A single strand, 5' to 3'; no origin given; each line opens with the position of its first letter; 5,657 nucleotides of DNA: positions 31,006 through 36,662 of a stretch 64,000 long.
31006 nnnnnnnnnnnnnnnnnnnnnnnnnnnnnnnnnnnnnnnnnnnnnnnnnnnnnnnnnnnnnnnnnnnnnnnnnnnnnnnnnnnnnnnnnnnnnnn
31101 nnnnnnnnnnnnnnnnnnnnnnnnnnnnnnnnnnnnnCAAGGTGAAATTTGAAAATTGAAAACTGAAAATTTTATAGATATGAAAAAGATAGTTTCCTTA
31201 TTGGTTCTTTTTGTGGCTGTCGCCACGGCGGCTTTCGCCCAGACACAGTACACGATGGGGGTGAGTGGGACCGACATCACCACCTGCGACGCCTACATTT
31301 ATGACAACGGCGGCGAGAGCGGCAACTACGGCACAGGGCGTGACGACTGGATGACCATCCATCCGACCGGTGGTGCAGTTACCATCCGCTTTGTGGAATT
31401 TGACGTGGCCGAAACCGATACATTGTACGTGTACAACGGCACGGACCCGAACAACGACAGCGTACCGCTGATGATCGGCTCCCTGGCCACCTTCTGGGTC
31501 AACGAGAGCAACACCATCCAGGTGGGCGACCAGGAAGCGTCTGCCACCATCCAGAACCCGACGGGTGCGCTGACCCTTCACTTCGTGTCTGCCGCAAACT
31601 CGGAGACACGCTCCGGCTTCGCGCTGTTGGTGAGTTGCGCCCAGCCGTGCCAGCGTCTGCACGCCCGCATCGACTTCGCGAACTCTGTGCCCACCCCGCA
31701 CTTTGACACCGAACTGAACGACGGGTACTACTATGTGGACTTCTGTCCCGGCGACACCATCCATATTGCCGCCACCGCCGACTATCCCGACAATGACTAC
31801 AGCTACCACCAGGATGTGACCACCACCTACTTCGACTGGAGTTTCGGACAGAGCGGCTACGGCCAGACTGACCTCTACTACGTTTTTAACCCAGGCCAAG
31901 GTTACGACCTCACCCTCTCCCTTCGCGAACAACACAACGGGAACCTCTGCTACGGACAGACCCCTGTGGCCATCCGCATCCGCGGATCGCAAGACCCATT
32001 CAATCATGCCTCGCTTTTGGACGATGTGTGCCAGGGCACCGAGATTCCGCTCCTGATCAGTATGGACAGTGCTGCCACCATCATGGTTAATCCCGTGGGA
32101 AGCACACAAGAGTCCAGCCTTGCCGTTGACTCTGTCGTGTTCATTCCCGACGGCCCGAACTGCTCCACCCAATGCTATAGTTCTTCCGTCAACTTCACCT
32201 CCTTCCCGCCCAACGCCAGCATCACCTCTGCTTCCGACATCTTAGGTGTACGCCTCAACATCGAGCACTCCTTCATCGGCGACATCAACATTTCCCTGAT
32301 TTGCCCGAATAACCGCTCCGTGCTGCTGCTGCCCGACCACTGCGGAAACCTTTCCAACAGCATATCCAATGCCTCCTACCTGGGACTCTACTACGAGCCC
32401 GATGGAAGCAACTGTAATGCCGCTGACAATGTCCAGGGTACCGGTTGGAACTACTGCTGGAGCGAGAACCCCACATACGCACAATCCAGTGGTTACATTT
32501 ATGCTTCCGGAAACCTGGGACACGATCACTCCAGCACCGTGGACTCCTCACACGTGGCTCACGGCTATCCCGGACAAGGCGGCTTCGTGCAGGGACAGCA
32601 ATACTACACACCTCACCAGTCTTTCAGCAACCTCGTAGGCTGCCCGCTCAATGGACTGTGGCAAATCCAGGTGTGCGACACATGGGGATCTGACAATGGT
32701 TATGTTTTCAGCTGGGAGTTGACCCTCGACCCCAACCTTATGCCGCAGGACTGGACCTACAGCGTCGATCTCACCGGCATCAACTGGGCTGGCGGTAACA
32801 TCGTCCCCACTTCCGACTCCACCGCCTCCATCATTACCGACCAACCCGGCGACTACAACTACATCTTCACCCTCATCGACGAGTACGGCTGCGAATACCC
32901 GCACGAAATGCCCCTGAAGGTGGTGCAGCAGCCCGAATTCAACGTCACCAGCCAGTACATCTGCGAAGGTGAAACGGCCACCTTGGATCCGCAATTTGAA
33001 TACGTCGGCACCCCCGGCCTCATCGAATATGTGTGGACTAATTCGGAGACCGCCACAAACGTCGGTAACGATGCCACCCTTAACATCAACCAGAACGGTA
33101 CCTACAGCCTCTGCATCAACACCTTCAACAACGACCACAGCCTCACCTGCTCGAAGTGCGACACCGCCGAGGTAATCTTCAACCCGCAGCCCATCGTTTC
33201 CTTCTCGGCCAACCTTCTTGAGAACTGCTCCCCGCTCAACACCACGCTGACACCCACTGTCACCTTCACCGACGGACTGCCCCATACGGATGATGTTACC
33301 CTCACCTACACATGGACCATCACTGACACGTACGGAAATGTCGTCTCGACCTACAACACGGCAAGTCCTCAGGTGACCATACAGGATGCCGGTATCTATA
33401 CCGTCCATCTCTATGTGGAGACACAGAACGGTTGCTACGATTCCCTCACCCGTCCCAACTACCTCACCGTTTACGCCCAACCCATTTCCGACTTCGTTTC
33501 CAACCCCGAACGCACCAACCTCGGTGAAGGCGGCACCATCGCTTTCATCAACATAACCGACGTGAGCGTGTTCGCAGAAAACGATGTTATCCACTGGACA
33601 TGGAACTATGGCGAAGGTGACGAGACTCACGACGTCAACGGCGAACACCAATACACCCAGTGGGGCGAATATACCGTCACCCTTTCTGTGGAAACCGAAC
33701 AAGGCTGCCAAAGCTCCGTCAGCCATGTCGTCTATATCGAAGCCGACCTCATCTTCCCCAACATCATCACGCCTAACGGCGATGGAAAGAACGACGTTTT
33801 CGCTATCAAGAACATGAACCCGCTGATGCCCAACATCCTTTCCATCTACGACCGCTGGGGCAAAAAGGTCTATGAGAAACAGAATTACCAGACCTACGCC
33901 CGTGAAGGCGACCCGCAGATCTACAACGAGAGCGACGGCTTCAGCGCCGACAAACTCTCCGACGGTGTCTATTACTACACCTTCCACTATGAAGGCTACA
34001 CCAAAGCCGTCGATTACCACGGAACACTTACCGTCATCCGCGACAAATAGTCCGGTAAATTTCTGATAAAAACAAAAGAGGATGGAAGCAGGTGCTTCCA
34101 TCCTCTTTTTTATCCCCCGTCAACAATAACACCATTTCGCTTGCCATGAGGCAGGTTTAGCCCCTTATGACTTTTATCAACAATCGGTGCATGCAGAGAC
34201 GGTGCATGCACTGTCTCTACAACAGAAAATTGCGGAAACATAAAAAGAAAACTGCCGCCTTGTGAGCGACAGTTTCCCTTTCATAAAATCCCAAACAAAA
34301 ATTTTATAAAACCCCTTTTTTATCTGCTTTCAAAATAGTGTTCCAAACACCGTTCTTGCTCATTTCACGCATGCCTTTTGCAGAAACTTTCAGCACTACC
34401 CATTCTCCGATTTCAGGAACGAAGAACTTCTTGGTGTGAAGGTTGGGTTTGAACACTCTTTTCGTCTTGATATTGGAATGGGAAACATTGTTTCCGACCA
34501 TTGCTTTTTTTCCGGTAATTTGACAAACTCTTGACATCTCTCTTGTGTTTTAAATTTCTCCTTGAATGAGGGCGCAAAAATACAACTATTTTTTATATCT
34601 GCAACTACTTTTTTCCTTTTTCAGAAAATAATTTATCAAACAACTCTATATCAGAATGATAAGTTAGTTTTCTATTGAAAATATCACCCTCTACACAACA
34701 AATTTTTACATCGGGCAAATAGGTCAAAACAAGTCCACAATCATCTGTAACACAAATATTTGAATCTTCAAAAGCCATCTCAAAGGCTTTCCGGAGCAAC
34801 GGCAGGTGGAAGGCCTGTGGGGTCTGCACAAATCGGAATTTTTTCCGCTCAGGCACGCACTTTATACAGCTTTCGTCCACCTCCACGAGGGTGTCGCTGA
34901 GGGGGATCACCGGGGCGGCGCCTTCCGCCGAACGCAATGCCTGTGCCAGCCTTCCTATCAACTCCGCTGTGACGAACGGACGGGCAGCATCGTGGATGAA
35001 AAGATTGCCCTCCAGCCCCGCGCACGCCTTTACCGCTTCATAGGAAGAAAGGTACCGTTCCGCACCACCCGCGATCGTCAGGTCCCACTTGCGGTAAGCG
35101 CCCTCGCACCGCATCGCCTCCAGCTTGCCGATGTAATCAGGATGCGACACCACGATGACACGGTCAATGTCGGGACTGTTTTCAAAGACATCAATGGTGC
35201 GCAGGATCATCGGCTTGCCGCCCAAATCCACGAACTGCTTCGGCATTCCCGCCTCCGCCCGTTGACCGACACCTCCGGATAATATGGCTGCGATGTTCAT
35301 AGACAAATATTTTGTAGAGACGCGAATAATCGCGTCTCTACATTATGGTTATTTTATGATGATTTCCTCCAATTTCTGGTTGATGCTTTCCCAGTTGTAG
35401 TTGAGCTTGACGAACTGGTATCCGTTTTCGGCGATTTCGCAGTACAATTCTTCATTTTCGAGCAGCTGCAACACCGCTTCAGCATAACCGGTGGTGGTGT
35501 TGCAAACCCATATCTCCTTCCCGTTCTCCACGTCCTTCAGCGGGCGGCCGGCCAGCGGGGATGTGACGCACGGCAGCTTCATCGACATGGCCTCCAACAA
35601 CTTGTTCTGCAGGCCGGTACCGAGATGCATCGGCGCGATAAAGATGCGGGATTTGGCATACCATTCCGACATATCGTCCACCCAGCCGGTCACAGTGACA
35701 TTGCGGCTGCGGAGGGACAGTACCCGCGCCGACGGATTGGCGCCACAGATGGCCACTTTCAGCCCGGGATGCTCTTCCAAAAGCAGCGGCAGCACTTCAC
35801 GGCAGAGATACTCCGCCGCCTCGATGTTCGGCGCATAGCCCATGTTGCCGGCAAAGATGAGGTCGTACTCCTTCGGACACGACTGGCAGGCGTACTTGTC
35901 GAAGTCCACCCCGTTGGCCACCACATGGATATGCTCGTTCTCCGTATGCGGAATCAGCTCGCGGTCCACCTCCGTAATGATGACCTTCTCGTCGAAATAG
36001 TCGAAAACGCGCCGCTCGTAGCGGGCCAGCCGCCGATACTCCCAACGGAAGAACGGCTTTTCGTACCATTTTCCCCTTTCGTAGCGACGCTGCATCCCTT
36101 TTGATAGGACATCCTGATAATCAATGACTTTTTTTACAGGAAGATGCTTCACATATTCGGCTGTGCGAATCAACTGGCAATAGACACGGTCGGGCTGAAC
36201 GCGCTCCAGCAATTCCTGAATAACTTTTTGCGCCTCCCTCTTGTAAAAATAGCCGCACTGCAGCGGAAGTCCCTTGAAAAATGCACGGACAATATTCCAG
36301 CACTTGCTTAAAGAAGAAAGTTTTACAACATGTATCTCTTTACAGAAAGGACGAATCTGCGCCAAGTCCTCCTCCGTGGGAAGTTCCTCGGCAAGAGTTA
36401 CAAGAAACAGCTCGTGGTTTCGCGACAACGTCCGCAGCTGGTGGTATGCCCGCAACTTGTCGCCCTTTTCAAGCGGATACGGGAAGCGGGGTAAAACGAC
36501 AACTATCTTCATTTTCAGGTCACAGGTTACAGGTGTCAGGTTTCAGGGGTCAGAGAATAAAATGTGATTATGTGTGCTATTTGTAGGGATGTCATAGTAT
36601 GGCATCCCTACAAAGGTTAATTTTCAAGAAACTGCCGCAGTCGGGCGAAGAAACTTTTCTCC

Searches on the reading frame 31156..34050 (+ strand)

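Call 81: search_protein_families(library=pfam, proteins=[window:31156-34050:+], max_evalue=0.0001)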
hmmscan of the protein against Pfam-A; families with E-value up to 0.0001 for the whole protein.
window:31156-34050:+ (964 aa): 3 families
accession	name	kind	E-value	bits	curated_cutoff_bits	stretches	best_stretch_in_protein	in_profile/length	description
PF13585.12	CHU_C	-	1.6e-19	70.3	27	1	866-950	2-77/86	CHU_C Type IX secretion signal domain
PF18911.6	PKD_4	-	1.5e-16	60.6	27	1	807-860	30-82/85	PKD domain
PF01483.27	P_proprotein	-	2e-09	37.9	21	0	365-395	6-36/86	Proprotein convertase P-domain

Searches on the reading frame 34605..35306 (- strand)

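Call 81: search_protein_families(library=pfam, proteins=[window:34605-35306:-], max_evalue=0.0001)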
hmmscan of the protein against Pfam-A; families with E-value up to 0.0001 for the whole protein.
window:34605-35306:- (233 aa): 2 families
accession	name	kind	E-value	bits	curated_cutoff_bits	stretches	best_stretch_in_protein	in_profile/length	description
PF01128.25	IspD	-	1.7e-43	149.4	27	1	7-222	4-214/221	2-C-methyl-D-erythritol 4-phosphate cytidylyltransferase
PF12804.13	NTP_transf_3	-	1.1e-10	42.3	27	1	6-132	1-119/160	MobA-like NTP transferase domain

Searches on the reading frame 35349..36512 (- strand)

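Call 81: search_protein_families(library=pfam, proteins=[window:35349-36512:-], max_evalue=0.0001)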
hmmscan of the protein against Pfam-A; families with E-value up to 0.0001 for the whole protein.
window:35349-36512:- (387 aa): 3 families
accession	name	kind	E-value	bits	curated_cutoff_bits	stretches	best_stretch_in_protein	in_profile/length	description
PF13692.12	Glyco_trans_1_4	-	2.5e-27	96.3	27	1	217-353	3-142/142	Glycosyl transferases group 1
PF00534.26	Glycos_transf_1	-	9.5e-14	51.7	26.4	1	239-366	35-171/172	Glycosyl transferases group 1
PF13524.12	Glyco_trans_1_2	-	5.4e-10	39.8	25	1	245-381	9-142/144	Glycosyl transferase-like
